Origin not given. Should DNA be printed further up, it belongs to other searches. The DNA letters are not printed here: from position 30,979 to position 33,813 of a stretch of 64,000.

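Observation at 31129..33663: One polypeptide joins a WecA/MraY-type PNPT to a complete WbaP-type PGT scaffold whose catalytic Asp-Glu dyad is replaced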

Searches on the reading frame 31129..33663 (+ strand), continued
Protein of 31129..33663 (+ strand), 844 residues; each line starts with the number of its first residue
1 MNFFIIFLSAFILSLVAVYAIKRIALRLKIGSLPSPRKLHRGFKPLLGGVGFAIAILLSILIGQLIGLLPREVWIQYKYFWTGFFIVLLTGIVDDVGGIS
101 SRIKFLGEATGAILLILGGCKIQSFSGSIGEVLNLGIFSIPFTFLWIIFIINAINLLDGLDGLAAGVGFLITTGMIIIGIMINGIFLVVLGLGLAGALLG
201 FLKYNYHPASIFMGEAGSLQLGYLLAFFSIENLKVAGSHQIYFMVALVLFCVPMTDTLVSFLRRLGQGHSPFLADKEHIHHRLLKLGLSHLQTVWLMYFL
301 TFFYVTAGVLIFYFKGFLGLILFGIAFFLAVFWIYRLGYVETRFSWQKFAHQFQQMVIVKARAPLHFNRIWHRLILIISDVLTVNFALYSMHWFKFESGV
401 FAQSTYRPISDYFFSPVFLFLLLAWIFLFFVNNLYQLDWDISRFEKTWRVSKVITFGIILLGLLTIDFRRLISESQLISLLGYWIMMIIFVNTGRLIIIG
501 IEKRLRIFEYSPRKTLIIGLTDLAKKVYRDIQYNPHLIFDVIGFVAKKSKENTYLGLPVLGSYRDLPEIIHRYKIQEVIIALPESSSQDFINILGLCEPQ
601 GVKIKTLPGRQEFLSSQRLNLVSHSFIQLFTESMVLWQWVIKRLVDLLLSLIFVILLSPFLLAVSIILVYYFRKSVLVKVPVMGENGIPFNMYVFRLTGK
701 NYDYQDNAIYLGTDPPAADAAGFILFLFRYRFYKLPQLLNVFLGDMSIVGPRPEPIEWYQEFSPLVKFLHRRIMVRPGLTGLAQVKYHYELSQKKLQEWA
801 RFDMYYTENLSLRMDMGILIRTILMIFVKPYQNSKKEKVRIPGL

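Call 61: list_cluster_members(proteins=[P0001, P0334, P0339, P0340, P0343, P0276, P0350, P0342, P0338, P0357])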
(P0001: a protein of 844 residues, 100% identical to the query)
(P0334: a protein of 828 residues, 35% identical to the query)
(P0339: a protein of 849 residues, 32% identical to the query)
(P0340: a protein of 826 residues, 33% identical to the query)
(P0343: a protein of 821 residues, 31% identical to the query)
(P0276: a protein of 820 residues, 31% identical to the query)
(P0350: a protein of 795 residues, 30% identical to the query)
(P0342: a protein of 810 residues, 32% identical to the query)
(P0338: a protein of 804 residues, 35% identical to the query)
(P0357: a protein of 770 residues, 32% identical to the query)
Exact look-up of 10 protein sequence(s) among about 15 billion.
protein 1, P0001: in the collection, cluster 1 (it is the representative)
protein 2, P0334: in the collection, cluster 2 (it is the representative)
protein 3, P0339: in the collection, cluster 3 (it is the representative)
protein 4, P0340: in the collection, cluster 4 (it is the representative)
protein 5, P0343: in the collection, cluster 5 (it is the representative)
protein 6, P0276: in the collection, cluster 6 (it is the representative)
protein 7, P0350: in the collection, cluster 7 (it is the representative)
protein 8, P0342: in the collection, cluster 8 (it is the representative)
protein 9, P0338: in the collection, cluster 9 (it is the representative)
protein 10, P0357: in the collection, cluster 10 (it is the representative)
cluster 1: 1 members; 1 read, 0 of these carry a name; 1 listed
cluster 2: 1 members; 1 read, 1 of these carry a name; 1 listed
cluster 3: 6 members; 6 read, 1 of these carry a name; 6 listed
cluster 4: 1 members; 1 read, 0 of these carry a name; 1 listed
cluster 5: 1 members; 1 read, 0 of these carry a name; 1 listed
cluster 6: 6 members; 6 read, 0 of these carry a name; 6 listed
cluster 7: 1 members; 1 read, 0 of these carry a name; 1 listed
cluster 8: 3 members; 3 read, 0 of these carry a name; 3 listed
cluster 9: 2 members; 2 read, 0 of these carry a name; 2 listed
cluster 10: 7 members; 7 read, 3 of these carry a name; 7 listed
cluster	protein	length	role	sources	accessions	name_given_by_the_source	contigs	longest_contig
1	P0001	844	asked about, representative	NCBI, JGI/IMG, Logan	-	-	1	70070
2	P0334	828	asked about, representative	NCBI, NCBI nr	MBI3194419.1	MAG: exopolysaccharide biosynthesis polyprenyl glycosylphosphotransferase ... | exopolysaccharide biosynthesis polyprenyl glycosylphosphotransferase [Ignavibacteriota ...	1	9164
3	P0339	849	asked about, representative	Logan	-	-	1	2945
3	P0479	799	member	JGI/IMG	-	exopolysaccharide biosynthesis polyprenyl glycosylphosphotransferase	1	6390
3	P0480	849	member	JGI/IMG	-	-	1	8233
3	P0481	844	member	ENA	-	-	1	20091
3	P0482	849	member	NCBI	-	-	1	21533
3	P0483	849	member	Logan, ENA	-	-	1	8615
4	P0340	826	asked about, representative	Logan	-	-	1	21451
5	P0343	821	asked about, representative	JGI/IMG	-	-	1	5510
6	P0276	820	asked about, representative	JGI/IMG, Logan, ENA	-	-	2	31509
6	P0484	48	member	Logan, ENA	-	-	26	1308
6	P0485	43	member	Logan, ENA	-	-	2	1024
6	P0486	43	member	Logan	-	-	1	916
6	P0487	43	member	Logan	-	-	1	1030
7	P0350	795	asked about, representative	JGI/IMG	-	-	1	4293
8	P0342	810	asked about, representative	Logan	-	-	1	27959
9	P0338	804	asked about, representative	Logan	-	-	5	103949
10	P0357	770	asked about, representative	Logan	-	-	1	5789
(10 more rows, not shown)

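Call 83: search_protein_families(library=pfam, proteins=[P0346, P0356, P0365, P0370, P0415, P0334, P0339, P0340, P0343, P0357], max_evalue=0.001)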
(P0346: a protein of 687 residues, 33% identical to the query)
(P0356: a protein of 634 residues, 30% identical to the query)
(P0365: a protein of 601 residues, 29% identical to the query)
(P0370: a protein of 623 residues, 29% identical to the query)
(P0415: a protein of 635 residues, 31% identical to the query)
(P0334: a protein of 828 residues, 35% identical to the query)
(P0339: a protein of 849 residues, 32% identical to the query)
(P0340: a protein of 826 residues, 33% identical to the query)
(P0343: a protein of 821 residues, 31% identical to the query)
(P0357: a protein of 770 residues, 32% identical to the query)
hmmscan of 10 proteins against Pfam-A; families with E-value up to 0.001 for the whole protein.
P0346 (687 aa): 2 families
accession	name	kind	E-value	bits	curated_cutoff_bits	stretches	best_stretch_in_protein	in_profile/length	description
PF00953.26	Glycos_transf_4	-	7.4e-40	137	27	1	85-237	3-158/160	Glycosyl transferase family 4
PF13727.12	CoA_binding_3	-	2.3e-07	31.5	25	1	449-596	25-165/175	CoA-binding domain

P0356 (634 aa): 3 families
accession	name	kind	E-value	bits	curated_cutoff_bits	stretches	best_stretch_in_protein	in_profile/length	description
PF00953.26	Glycos_transf_4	-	8.4e-44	149.8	27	1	86-240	2-159/160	Glycosyl transferase family 4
PF13727.12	CoA_binding_3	-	8.1e-09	36.2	25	1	465-618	24-169/175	CoA-binding domain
PF17836.7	PglD_N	-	4.9e-05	24.2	23.4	1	528-590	1-58/78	PglD N-terminal domain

P0365 (601 aa): 2 families
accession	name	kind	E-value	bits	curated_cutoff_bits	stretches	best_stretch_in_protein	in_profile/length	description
PF00953.26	Glycos_transf_4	-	8.7e-41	140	27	1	87-238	5-159/160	Glycosyl transferase family 4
PF13727.12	CoA_binding_3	-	1.5e-11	45.1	25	1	420-588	2-169/175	CoA-binding domain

P0370 (623 aa): 3 families
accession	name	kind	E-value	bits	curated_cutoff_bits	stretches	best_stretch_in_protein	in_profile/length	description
PF00953.26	Glycos_transf_4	-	5.4e-41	140.7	27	1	82-236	2-159/160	Glycosyl transferase family 4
PF13727.12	CoA_binding_3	-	5.7e-10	39.9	25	1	438-590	4-148/175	CoA-binding domain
PF17836.7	PglD_N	-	2e-06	28.7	23.4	1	521-592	1-66/78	PglD N-terminal domain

P0415 (635 aa): 2 families
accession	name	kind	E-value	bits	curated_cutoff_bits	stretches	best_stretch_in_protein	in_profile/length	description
PF00953.26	Glycos_transf_4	-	2.1e-38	132.3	27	1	81-235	2-158/160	Glycosyl transferase family 4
PF13727.12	CoA_binding_3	-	8e-07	29.7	25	1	442-601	4-159/175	CoA-binding domain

P0334 (828 aa): 3 families
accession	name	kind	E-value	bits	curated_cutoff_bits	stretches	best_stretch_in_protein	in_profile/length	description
PF02397.22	Bac_transf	-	7.1e-68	228.1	27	1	639-822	1-178/179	Bacterial sugar transferase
PF00953.26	Glycos_transf_4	-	1.6e-40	139.1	27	1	81-234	2-158/160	Glycosyl transferase family 4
PF13727.12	CoA_binding_3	-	5.9e-14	52.9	25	1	451-594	23-165/175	CoA-binding domain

P0339 (849 aa): 3 families
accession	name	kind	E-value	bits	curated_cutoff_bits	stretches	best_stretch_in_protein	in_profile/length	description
PF02397.22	Bac_transf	-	2.3e-68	229.7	27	1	657-839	1-177/179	Bacterial sugar transferase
PF00953.26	Glycos_transf_4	-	7.6e-40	136.9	27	1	83-234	4-158/160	Glycosyl transferase family 4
PF13727.12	CoA_binding_3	-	6.7e-17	62.5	25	1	443-622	2-175/175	CoA-binding domain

P0340 (826 aa): 3 families
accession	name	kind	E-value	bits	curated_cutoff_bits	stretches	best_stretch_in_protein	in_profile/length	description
PF02397.22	Bac_transf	-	1e-64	217.8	27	1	638-821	1-178/179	Bacterial sugar transferase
PF00953.26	Glycos_transf_4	-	2.8e-38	131.9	27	1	68-225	3-158/160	Glycosyl transferase family 4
PF13727.12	CoA_binding_3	-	2.4e-14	54.1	25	1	441-593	19-165/175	CoA-binding domain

P0343 (821 aa): 3 families
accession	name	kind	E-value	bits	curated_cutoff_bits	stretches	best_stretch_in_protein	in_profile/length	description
PF02397.22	Bac_transf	-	1.4e-66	223.9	27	1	631-814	1-178/179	Bacterial sugar transferase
PF13727.12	CoA_binding_3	-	1.1e-14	55.2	25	1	422-596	4-175/175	CoA-binding domain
PF00953.26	Glycos_transf_4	-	4.9e-08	33.6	27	1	72-222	5-158/160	Glycosyl transferase family 4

P0357 (770 aa): 3 families
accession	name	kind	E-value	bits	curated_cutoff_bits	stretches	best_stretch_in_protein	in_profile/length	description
PF02397.22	Bac_transf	-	1.6e-31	109.7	27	1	596-762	1-176/179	Bacterial sugar transferase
PF00953.26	Glycos_transf_4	-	1.9e-31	109.7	27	1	76-220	3-158/160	Glycosyl transferase family 4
PF13727.12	CoA_binding_3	-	2.2e-05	25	25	1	416-557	31-171/175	CoA-binding domain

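Call 87: find_encoding_contigs(protein=P0340, flank=8000, max_places=1)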
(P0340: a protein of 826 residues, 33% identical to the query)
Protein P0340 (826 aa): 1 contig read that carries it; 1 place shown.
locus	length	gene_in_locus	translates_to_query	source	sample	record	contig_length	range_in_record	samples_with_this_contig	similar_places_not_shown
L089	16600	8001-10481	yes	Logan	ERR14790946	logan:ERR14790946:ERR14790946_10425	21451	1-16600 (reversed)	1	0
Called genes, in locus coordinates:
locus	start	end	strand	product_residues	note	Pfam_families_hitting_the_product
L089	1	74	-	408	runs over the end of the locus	PF07690:MFS_1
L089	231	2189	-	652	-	PF00350:Dynamin_N (faint), PF01926:MMR_HSR1, PF02421:FeoB_N, PF07670:Gate, PF07664:FeoB_C, PF07670:Gate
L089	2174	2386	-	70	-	PF04023:FeoA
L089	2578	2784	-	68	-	-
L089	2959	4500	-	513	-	PF00501:AMP-binding, PF13193:AMP-binding_C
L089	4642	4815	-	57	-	-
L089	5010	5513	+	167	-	PF04307:YdjM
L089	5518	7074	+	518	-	PF13506:Glyco_transf_21, PF13641:Glyco_tranf_2_3, PF00535:Glycos_transf_2, PF03552:Cellulose_synt (faint), PF13632:Glyco_trans_2_3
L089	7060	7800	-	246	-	PF01479:S4, PF00849:PseudoU_synth_2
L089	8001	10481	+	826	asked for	PF00953:Glycos_transf_4, PF13727:CoA_binding_3, PF02397:Bac_transf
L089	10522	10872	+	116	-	PF09413:DUF2007 (weak)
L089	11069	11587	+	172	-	PF09335:VTT_dom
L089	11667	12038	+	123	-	-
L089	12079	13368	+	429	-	PF02812:ELFV_dehydrog_N, PF00208:ELFV_dehydrog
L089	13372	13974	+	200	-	PF01725:Ham1p_like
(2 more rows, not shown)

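Call 88: find_encoding_contigs(protein=P0338, flank=8000, max_places=1)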
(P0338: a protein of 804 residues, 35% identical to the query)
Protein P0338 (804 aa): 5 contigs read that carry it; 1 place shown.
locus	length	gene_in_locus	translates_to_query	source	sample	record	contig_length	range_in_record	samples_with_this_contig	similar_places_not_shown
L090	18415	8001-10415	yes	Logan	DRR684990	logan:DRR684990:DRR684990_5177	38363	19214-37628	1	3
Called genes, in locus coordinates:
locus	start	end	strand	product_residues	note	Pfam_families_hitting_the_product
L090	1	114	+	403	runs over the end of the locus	PF01676:Metalloenzyme, PF10143:PhosphMutase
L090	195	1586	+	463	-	PF13145:Rotamase_2, PF13616:Rotamase_3, PF00639:Rotamase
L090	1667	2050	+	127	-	-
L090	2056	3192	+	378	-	PF16491:Peptidase_M48_N, PF01435:Peptidase_M48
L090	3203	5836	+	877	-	PF00675:Peptidase_M16, PF05193:Peptidase_M16_C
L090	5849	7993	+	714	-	PF05226:CHASE2, PF00211:Guanylate_cyc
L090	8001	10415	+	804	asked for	PF00953:Glycos_transf_4, PF13727:CoA_binding_3, PF02397:Bac_transf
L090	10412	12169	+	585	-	PF00535:Glycos_transf_2, PF13641:Glyco_tranf_2_3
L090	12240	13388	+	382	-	PF00158:Sigma54_activat, PF14532:Sigma54_activ_2, PF07724:AAA_2 (weak), PF07728:AAA_5, PF25601:AAA_lid_14, PF18024:HTH_50 (faint), PF02954:HTH_8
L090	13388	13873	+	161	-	PF04390:LptE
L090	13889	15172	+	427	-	PF00515:TPR_1 (faint), PF13428:TPR_14 (faint), PF12569:NatA_aux_su (faint), PF13176:TPR_7 (faint), PF13424:TPR_12 (faint), PF13181:TPR_8 (faint), PF14559:TPR_19 (weak), PF07719:TPR_2 (weak), +1 more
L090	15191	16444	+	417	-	PF00128:Alpha-amylase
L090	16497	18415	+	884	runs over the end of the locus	?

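Call 89: find_encoding_contigs(protein=P0342, flank=8000, max_places=1)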
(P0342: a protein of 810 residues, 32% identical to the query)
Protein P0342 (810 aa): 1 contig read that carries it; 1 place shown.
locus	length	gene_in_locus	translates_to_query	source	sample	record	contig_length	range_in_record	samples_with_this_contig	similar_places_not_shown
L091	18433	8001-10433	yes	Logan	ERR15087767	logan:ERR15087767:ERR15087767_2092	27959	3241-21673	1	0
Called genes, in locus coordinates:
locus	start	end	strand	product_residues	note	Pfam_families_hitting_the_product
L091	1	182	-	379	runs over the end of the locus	PF11821:ActD, PF00034:Cytochrom_C (weak), PF13442:Cytochrome_CBB3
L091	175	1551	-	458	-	PF03916:NrfD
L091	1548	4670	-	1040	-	PF13183:Fer4_8 (faint), PF12838:Fer4_7 (weak), PF13237:Fer4_10 (faint), PF13247:Fer4_11 (weak)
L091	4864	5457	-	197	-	PF22113:Mtrc-MtrF_II-IV_dom (faint), PF14522:Cytochrome_C7, PF14537:Cytochrom_c3_2 (weak)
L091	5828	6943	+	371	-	PF02350:Epimerase_2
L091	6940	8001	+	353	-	PF00106:adh_short (faint), PF01073:3Beta_HSD, PF01370:Epimerase, PF02719:Polysacc_synt_2, PF04321:RmlD_sub_bind, PF07993:NAD_binding_4 (weak), PF16363:GDP_Man_Dehyd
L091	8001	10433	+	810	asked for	PF00953:Glycos_transf_4, PF13727:CoA_binding_3 (weak), PF02397:Bac_transf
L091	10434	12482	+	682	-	PF00535:Glycos_transf_2, PF10111:Glyco_tranf_2_2 (weak), PF13641:Glyco_tranf_2_3, PF13632:Glyco_trans_2_3, PF02709:Glyco_transf_7C (faint), PF13727:CoA_binding_3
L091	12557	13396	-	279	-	PF03781:FGE-sulfatase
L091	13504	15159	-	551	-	PF00149:Metallophos, PF09587:PGA_cap (faint), PF02872:5_nucleotid_C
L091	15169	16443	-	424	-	PF03349:Toluene_X (weak)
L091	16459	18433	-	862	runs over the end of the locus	PF12836:HHH_3 (weak)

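Call 99: find_encoding_contigs(protein=P0336, flank=6000, max_places=2)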
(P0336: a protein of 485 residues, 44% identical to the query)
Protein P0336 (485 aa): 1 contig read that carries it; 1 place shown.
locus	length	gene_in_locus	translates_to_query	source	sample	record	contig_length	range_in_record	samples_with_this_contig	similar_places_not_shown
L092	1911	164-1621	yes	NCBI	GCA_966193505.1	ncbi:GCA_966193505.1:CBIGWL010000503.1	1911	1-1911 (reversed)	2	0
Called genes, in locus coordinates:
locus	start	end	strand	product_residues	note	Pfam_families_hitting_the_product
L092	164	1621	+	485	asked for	PF13727:CoA_binding_3, PF02397:Bac_transf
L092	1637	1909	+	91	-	?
